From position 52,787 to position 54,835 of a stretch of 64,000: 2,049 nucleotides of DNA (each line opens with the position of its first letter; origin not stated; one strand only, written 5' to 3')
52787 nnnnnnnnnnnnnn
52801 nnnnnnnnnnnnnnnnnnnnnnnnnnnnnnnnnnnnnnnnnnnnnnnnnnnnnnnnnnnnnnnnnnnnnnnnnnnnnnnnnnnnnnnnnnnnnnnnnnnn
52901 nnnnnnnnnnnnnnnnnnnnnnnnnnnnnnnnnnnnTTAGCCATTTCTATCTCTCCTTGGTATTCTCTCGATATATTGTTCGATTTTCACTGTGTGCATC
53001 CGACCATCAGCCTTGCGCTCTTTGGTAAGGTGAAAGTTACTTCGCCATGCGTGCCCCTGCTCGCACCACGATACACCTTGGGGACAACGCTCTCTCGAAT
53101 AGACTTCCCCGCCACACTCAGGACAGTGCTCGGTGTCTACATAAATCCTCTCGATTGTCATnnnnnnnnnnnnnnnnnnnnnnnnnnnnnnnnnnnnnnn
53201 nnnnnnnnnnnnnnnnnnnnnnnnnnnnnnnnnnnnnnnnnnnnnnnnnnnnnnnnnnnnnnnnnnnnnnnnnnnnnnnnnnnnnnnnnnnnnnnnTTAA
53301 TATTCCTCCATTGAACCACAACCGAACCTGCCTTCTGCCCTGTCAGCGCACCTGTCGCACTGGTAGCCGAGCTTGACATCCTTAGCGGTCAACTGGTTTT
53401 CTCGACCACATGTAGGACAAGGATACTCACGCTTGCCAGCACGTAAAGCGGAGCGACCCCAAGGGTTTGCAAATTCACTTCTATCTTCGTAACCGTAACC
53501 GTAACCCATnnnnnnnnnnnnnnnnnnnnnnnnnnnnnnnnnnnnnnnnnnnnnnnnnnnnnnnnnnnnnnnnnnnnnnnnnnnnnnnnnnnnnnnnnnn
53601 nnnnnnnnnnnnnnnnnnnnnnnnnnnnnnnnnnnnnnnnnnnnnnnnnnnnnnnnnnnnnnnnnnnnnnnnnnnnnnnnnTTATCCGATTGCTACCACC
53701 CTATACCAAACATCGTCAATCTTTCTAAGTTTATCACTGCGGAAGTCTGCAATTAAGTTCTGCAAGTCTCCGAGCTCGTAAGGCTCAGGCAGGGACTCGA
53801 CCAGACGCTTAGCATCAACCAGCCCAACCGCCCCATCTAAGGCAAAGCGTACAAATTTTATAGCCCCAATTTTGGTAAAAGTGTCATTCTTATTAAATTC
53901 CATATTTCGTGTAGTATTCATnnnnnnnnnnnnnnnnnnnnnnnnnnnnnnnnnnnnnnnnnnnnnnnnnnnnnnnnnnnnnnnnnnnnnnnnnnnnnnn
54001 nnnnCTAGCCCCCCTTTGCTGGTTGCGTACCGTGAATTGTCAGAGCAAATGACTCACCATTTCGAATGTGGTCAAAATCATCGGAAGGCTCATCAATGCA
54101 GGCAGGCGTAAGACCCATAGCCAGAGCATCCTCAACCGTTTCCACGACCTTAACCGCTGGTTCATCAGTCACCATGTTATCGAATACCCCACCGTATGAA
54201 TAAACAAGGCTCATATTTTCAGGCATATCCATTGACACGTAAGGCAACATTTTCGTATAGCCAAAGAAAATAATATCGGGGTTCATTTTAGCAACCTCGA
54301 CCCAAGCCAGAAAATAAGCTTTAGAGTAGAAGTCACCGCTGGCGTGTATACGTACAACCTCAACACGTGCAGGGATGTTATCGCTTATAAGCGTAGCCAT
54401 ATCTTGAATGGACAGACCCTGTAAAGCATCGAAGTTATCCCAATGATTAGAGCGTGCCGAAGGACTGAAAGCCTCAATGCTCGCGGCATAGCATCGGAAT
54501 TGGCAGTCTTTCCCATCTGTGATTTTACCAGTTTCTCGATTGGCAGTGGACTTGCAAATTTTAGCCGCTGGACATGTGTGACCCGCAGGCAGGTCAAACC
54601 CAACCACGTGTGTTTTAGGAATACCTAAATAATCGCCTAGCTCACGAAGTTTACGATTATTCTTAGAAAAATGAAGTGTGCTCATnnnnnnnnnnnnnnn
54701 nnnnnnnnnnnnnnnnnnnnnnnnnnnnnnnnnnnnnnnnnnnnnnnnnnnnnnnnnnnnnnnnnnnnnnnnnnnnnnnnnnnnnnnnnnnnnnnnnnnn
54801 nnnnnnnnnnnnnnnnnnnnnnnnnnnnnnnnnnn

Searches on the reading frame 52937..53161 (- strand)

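Call 62: search_protein_families(library=pfam, max_evalue=0.01, proteins=[window:52937-53161:-])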
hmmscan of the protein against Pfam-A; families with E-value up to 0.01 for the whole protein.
window:52937-53161:- (74 aa): 1 family
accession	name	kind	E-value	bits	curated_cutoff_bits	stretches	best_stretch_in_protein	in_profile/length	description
PF07191.17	Zn_ribbon_6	-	0.0053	17.2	25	1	9-42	28-61/67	Double zinc ribbon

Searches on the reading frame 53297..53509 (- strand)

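Call 62: search_protein_families(library=pfam, max_evalue=0.01, proteins=[window:53297-53509:-])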
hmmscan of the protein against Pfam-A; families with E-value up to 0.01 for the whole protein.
window:53297-53509:- (70 aa): 1 family
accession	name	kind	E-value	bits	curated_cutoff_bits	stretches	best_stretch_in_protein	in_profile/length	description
PF07191.17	Zn_ribbon_6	-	0.0028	18.1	25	1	21-67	9-48/67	Double zinc ribbon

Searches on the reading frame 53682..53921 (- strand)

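Call 62: search_protein_families(library=pfam, max_evalue=0.01, proteins=[window:53682-53921:-])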
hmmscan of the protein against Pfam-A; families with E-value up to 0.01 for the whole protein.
window:53682-53921:- (79 aa): 1 family
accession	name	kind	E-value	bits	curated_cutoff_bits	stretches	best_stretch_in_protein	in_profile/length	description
PF00542.24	Ribosomal_L12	-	0.00019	22.1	25.9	1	16-47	11-40/67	Ribosomal protein L7/L12 C-terminal domain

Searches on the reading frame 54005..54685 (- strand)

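Call 9: search_protein_families(library=pfam, proteins=[window:54005-54685:-])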
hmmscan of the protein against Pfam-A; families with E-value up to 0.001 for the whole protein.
window:54005-54685:- (226 aa): 1 family
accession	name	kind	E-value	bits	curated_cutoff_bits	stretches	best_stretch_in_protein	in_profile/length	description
PF17338.8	GP88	-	2.2e-32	113.2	24.4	1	7-197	4-194/230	Gene product 88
